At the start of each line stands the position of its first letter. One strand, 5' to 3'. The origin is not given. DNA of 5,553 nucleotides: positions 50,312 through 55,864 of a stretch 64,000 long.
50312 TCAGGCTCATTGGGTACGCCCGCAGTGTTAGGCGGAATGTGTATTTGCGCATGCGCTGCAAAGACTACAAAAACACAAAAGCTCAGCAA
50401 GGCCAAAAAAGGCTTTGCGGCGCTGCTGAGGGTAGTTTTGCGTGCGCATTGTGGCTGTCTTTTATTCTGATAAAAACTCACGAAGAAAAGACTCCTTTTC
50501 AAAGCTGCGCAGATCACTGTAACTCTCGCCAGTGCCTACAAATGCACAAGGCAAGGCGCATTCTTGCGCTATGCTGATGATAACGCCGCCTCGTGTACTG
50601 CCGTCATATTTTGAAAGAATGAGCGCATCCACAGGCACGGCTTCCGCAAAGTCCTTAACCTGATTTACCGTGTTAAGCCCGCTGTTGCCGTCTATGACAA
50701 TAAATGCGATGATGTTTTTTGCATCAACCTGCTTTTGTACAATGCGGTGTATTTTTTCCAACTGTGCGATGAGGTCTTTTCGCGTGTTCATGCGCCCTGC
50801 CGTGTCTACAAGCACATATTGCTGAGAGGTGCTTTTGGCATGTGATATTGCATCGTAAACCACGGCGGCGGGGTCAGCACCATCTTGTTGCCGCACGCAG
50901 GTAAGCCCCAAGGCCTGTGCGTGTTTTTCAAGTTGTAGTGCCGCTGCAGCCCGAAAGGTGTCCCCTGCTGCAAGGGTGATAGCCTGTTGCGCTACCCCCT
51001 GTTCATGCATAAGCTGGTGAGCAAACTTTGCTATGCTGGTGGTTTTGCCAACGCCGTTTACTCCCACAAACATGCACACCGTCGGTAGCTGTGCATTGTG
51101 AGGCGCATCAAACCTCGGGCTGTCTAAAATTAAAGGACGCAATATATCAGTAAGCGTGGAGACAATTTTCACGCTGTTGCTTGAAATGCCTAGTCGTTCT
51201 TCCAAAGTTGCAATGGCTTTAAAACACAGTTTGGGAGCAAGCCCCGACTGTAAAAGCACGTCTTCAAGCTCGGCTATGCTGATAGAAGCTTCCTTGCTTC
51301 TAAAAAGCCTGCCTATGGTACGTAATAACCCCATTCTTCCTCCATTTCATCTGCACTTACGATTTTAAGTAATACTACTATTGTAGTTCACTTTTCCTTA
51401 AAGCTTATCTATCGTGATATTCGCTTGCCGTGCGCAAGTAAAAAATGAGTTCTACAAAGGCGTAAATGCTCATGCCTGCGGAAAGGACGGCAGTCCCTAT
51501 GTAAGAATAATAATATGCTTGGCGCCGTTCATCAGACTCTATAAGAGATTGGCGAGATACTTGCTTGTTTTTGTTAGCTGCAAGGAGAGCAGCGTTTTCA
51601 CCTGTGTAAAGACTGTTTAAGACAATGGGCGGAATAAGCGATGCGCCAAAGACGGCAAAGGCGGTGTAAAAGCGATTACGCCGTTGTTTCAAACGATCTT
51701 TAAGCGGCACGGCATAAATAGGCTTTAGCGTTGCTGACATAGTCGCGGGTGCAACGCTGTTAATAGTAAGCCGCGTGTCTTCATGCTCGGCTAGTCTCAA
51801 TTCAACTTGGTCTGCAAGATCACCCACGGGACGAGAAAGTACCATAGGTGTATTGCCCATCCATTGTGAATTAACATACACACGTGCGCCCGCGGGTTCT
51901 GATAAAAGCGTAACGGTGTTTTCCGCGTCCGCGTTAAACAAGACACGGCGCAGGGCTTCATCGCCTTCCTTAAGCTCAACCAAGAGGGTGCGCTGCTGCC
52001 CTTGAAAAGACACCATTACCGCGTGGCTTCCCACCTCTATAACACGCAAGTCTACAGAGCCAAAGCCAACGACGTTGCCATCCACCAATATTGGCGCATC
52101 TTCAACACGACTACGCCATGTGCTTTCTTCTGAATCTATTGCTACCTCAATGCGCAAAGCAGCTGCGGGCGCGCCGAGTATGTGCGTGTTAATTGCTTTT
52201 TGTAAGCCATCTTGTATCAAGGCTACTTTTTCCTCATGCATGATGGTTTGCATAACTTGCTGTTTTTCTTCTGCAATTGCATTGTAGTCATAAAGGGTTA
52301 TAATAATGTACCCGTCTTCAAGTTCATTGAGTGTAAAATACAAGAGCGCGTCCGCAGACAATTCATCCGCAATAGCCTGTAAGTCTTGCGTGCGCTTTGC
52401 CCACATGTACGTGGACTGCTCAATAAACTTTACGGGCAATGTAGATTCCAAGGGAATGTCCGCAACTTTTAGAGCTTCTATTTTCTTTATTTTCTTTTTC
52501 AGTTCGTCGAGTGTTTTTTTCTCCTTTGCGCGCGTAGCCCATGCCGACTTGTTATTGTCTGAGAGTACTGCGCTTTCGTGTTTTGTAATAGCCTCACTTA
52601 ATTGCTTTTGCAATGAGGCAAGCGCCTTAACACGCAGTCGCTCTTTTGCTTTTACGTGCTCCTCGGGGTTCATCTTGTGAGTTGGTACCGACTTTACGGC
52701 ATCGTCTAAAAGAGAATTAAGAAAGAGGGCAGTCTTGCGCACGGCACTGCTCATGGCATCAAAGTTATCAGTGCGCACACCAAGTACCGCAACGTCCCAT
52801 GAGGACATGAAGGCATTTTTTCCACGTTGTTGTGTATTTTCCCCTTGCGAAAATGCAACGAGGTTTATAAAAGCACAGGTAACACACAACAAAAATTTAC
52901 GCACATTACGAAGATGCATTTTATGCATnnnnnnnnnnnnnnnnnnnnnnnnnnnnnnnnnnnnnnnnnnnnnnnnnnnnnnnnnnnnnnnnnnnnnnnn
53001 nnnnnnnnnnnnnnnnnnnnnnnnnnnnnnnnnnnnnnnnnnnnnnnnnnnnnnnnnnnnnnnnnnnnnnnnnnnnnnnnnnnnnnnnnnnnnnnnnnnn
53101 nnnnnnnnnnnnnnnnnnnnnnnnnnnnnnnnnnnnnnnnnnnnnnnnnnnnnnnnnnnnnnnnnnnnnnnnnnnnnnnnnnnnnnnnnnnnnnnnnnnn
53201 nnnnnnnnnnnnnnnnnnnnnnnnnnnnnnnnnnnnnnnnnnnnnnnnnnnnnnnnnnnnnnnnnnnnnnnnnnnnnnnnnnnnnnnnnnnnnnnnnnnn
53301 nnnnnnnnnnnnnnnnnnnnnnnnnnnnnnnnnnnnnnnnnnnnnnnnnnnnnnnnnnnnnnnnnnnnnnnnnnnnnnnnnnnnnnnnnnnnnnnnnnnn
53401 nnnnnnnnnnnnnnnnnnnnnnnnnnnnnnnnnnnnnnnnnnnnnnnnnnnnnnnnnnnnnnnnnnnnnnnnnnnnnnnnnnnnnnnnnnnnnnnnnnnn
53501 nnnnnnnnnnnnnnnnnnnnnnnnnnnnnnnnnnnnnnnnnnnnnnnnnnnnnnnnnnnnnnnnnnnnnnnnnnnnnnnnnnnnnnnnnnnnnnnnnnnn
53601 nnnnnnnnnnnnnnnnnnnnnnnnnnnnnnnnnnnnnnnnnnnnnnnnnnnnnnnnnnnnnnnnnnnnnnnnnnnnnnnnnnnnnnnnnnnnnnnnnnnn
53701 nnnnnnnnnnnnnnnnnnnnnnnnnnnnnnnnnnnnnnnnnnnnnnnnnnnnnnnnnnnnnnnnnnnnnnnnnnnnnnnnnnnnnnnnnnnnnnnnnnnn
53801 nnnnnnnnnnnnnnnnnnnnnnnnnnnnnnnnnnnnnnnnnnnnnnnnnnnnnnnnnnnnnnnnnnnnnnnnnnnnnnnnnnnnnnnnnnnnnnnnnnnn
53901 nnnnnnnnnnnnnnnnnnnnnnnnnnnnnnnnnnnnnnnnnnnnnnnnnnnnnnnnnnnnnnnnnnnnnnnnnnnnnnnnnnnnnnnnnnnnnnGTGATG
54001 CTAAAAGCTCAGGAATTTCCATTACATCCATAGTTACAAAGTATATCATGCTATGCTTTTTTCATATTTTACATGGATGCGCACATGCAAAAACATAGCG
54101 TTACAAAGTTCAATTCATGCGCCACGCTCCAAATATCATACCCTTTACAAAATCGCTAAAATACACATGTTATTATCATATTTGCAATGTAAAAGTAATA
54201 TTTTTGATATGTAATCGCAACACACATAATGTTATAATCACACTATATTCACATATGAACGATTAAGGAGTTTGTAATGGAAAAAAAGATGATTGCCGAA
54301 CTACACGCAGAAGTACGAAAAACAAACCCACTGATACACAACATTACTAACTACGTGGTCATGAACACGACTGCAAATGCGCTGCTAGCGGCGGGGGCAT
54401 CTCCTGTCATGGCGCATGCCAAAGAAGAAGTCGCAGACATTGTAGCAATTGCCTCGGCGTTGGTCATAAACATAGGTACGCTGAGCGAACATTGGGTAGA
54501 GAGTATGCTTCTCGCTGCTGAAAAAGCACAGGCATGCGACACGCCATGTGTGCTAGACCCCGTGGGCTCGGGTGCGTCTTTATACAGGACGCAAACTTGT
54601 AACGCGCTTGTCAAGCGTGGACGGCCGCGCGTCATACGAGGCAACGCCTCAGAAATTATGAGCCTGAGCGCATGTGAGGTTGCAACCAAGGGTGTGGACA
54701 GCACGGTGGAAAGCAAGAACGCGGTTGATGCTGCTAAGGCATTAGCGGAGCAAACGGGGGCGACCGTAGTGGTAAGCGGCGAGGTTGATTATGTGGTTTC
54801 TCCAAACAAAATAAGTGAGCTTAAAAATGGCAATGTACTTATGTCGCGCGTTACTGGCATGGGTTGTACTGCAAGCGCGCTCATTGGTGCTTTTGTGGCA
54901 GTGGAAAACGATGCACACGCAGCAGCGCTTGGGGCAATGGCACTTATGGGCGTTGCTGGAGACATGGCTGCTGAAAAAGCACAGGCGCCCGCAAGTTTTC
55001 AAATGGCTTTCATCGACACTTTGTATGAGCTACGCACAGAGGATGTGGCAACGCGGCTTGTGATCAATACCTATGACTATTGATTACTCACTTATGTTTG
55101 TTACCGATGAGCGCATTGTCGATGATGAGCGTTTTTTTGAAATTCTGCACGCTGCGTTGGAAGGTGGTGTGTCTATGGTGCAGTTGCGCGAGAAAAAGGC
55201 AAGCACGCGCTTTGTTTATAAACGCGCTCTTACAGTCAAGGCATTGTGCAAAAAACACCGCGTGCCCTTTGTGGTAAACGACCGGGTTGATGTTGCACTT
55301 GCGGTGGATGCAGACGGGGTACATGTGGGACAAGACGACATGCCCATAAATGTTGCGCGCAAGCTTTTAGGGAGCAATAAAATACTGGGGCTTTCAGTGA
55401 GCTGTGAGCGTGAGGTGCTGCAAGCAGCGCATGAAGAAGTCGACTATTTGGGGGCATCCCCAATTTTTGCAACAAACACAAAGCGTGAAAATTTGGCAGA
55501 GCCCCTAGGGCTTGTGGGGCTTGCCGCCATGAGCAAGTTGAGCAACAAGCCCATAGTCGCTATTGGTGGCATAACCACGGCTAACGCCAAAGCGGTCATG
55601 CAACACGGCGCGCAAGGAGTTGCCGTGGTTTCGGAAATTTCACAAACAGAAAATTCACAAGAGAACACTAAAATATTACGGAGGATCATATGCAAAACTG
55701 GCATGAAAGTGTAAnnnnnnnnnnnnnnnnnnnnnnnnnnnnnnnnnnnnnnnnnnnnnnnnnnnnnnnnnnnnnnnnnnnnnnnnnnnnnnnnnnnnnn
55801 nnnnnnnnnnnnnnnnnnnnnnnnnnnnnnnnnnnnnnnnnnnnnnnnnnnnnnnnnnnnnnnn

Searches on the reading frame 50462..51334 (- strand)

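Call 64: search_protein_families(library=pfam, proteins=[window:50462-51334:-], max_evalue=0.001)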
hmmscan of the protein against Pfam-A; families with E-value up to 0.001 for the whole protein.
window:50462-51334:- (290 aa): 4 families
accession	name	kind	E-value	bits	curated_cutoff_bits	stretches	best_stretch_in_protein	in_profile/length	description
PF00448.28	SRP54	-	1.2e-60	205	22.7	1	84-288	1-195/196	SRP54-type protein, GTPase domain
PF13401.12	AAA_22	-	3.1e-06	28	27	1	85-209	6-116/130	AAA domain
PF13604.12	AAA_30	-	9.2e-05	22.7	27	1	86-186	20-104/191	AAA domain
PF13207.12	AAA_17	-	0.00017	22.3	27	1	90-195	1-95/136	AAA domain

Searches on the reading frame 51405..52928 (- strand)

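Call 64: search_protein_families(library=pfam, proteins=[window:51405-52928:-], max_evalue=0.001)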
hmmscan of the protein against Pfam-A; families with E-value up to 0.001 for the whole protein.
window:51405-52928:- (507 aa): 1 family
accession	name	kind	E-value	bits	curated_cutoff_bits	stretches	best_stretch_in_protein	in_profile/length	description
PF08308.17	PEGA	-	6.4e-10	39.2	20.8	1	338-397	3-61/71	PEGA domain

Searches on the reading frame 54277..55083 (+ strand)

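Call 64: search_protein_families(library=pfam, proteins=[window:54277-55083:+], max_evalue=0.001)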
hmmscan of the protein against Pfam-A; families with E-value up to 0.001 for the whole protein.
window:54277-55083:+ (268 aa): 3 families
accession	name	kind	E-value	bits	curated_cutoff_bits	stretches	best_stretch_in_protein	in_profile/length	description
PF02110.20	HK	-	2.4e-83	279.7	27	1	12-255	3-247/247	Hydroxyethylthiazole kinase family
PF01256.23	Carb_kinase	-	1.7e-15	57.6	27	1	29-237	33-229/242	NAD(P)H-hydrate dehydratase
PF08543.17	Phos_pyr_kin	-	9.8e-09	35.4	27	1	23-220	26-224/246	Phosphomethylpyrimidine kinase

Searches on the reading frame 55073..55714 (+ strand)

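Call 64: search_protein_families(library=pfam, proteins=[window:55073-55714:+], max_evalue=0.001)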
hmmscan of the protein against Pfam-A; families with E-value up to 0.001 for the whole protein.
window:55073-55714:+ (213 aa): 2 families
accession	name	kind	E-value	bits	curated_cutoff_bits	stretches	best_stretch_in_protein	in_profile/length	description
PF02581.23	TMP-TENI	-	2.6e-66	222.9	27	1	7-189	1-180/180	Thiamine monophosphate synthase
PF04481.18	DUF561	-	0.00072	19.3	21.6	0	152-208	180-236/243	Protein of unknown function (DUF561)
